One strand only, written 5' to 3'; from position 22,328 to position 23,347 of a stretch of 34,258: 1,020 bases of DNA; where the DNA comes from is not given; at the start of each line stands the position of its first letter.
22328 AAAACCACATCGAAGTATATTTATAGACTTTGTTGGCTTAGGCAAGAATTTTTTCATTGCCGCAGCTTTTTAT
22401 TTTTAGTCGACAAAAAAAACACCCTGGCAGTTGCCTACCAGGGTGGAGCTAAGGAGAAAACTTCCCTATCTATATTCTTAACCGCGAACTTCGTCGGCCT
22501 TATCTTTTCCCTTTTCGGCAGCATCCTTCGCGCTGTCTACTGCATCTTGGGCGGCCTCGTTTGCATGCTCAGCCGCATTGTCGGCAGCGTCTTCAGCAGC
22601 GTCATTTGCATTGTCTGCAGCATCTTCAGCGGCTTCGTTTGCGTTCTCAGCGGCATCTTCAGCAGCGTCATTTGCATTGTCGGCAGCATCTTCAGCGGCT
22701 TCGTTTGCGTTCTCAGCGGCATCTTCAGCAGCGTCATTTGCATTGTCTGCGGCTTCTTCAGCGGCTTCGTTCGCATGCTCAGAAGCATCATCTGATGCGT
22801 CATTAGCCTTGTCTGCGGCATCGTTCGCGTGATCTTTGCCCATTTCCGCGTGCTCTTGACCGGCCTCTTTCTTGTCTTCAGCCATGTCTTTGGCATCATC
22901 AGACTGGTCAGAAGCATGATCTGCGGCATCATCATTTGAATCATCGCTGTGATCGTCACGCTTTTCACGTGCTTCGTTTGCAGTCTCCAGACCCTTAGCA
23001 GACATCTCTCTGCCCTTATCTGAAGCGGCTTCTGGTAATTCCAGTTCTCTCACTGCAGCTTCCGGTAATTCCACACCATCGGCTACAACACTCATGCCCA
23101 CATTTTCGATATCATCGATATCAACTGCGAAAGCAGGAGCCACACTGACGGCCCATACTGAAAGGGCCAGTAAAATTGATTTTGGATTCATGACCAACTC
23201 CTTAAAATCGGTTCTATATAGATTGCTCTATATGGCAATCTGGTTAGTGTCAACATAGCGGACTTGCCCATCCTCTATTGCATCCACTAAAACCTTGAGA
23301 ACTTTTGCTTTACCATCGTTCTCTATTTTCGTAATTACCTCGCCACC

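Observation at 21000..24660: ECF sigma / ZAS anti-sigma / hyper-acidic secreted repeat protein / TPR-beta-barrel OMP module inserted between tilS and pyrG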

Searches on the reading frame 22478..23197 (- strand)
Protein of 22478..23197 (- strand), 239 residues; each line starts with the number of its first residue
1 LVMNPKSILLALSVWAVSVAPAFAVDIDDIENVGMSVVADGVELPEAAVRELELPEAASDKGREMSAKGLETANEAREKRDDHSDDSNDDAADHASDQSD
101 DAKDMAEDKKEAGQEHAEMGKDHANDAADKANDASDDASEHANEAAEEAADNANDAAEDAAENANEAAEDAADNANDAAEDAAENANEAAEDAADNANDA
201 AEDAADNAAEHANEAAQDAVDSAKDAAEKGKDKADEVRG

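Call 3: search_protein_families(library=pfam, proteins=[window:22478-23197:-], max_evalue=1)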
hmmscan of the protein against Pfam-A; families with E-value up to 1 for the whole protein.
window:22478-23197:- (239 aa): 3 families
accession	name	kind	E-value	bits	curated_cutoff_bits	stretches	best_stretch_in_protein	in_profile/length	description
PF12732.12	YtxH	-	3.3e-05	24.7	37.5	0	168-172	45-49/71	YtxH-like protein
PF01442.23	Apolipoprotein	-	0.00023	21.4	90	2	60-170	77-187/190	Apolipoprotein A1/A4/E domain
PF09731.14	Mitofilin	-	0.015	14.7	27.4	1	84-234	68-217/614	Mitochondrial inner membrane protein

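Call 4: search_protein_families(library=ncbifam, proteins=[window:22478-23197:-], max_evalue=1)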
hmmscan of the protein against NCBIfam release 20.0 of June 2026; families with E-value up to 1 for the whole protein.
window:22478-23197:- (239 aa): 2 families
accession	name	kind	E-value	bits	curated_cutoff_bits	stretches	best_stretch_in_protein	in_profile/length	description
NF047840.1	lipo_Ag473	exception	1.8e-05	25.5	100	2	148-234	38-131/136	Ag473 family lipoprotein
NF043060.1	MAP_0585_fam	equivalog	0.5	10.3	170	1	83-213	57-194/319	MAP_0585 family protein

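Call 87: search_protein_families(library=padloc, proteins=[window:22478-23191:-], max_evalue=0.01)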
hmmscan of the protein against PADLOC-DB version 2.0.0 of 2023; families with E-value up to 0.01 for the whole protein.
window:22478-23191:- (237 aa): 0 families
